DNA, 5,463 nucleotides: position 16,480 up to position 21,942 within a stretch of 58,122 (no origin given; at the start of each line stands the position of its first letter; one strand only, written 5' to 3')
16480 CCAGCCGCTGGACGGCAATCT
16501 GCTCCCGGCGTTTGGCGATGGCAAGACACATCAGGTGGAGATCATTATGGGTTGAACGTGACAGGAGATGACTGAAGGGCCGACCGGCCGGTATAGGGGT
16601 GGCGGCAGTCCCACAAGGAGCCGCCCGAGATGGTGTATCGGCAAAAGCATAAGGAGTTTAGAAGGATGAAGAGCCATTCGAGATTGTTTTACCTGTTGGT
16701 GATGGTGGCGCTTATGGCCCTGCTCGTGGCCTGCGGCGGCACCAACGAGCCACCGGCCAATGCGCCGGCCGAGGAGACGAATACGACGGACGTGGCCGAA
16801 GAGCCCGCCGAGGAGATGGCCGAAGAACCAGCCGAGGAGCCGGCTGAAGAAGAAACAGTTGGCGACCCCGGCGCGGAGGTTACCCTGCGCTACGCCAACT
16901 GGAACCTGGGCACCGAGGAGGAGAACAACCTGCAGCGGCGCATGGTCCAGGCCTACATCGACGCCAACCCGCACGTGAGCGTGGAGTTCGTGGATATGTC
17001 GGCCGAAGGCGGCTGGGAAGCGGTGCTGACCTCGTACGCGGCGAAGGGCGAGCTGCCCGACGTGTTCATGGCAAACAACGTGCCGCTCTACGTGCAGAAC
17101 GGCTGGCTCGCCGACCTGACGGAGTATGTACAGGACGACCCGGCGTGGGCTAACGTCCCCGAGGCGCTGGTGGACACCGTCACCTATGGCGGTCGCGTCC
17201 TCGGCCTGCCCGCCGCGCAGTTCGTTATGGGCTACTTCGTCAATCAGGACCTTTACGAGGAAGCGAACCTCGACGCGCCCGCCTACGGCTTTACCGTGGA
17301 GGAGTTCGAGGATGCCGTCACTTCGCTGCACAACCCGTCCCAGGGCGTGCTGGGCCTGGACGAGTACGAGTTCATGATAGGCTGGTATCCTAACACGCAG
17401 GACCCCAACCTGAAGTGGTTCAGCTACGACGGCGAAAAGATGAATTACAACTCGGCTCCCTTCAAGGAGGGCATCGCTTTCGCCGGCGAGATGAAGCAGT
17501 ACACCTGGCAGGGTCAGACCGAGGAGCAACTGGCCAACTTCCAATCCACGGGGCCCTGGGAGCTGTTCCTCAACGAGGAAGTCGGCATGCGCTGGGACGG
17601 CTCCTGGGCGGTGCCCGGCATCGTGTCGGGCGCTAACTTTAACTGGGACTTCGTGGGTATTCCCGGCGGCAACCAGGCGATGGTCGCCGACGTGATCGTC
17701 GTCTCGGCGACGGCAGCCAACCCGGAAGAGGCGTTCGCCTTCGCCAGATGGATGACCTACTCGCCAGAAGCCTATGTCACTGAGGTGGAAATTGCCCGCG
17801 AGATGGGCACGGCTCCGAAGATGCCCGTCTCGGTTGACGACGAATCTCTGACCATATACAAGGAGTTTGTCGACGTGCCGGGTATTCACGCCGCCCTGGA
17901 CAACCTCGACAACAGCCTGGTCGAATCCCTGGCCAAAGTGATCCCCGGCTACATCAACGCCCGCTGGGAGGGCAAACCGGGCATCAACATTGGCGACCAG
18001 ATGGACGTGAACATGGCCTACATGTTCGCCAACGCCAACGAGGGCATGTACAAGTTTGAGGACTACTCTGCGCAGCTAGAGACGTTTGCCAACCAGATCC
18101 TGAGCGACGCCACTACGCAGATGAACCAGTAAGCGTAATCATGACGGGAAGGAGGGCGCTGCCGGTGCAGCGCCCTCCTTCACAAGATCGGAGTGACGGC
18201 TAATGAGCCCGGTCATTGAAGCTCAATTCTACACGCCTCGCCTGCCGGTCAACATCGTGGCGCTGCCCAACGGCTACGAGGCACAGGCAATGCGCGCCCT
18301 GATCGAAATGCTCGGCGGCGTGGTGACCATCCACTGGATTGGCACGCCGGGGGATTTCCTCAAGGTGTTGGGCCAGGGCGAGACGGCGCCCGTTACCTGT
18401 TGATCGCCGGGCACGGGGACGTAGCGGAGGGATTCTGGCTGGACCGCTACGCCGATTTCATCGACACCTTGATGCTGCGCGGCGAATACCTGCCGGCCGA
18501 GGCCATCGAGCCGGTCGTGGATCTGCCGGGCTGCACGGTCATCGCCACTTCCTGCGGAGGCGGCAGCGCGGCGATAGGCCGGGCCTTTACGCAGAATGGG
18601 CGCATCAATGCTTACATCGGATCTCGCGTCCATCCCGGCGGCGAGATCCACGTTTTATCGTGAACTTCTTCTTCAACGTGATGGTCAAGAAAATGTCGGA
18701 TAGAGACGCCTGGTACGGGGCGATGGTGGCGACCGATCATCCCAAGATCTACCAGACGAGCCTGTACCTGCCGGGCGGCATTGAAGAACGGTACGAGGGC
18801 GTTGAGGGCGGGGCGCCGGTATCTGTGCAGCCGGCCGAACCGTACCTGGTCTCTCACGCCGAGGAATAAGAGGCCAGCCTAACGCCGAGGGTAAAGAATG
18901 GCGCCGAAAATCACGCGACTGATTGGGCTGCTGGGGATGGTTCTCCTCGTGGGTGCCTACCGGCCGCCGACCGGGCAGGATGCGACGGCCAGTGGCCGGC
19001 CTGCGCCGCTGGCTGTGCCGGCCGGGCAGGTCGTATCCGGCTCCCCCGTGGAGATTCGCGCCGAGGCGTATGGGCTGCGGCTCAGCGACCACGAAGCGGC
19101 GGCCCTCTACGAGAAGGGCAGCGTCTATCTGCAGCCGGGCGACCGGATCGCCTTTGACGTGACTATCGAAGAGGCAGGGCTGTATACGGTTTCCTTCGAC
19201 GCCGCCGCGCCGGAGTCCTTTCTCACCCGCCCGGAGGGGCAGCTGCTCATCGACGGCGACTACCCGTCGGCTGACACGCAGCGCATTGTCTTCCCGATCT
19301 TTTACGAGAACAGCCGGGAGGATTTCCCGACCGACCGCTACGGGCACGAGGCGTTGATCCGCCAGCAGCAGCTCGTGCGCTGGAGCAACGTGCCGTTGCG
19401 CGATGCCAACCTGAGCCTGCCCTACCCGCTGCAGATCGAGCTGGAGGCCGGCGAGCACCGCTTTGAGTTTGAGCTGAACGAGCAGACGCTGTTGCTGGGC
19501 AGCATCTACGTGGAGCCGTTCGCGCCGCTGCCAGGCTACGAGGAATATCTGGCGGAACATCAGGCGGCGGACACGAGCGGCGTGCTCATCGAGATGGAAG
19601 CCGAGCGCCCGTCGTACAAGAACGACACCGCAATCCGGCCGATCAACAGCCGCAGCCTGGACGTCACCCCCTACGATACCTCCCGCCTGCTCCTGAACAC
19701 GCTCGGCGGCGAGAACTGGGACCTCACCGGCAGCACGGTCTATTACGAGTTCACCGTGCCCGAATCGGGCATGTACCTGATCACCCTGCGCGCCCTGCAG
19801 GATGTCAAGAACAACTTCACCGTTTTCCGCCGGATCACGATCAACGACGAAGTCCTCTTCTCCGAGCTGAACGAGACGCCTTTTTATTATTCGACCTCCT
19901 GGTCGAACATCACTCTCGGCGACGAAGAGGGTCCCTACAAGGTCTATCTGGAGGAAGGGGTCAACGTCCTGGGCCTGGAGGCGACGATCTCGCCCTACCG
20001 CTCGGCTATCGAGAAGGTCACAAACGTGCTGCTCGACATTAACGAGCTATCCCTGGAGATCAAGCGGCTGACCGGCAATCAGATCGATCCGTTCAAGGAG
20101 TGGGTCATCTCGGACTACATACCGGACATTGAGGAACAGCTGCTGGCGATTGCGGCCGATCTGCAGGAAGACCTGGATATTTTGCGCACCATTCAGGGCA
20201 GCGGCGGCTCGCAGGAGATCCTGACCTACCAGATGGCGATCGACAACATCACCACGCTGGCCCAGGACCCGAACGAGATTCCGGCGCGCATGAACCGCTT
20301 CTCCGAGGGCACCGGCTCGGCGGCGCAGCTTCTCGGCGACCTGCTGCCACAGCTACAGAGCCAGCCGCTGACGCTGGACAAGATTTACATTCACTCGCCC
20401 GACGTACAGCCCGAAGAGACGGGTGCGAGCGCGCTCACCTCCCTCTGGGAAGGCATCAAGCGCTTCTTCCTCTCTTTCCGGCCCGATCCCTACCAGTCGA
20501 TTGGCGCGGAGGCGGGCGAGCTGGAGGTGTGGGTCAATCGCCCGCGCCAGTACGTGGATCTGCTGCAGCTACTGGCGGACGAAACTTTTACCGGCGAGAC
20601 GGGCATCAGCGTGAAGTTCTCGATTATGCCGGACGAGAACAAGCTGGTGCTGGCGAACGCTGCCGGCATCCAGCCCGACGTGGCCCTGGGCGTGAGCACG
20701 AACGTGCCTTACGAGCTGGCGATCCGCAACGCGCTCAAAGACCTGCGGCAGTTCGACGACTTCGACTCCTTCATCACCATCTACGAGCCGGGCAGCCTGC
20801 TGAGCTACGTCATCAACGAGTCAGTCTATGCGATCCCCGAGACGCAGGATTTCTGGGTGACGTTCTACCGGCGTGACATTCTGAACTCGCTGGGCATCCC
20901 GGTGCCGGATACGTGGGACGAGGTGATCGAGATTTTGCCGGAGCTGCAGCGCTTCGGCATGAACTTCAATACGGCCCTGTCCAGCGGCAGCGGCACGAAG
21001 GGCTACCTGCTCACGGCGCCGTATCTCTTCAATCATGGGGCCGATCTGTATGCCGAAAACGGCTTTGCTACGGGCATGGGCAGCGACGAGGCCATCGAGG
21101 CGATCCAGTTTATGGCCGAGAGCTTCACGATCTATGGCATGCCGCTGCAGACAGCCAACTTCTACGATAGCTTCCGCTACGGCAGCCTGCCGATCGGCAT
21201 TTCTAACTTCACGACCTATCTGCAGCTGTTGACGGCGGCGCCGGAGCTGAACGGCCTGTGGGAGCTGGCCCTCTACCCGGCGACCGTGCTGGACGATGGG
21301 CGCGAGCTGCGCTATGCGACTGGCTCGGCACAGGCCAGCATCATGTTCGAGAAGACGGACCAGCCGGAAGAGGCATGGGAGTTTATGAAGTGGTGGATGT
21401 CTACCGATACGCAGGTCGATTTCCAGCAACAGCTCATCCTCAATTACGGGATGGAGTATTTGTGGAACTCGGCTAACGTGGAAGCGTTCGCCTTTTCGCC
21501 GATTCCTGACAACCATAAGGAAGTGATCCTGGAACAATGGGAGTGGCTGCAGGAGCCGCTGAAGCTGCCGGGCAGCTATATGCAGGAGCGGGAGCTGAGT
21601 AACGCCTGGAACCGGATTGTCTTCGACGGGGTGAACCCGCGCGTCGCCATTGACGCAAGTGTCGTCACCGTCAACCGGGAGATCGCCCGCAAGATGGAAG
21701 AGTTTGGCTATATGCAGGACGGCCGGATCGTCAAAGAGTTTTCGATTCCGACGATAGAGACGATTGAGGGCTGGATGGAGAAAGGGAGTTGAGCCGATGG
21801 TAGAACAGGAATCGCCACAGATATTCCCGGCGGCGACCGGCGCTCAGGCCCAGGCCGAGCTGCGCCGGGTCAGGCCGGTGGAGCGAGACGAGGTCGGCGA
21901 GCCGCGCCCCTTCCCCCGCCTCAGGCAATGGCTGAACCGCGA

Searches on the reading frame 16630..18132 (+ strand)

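Call 67: search_protein_families(library=pfam, proteins=[window:16630-18132:+], max_evalue=0.001)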
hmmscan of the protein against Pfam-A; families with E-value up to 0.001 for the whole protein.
window:16630-18132:+ (500 aa): 2 families
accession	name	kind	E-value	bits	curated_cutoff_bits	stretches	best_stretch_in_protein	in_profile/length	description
PF01547.30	SBP_bac_1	-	9.3e-22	78.8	26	1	107-376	11-301/307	Bacterial extracellular solute-binding protein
PF13416.11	SBP_bac_8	-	2e-19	70.9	27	1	105-406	2-270/279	Bacterial extracellular solute-binding protein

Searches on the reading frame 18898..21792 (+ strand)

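Call 67: search_protein_families(library=pfam, proteins=[window:18898-21792:+], max_evalue=0.001)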
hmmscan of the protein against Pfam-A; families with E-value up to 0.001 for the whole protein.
window:18898-21792:+ (964 aa): 2 families
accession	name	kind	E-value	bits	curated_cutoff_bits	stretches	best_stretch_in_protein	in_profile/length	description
PF13416.11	SBP_bac_8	-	9.4e-18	65.4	27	1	562-843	4-253/279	Bacterial extracellular solute-binding protein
PF01547.30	SBP_bac_1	-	3.9e-17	63.6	26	1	556-839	10-306/307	Bacterial extracellular solute-binding protein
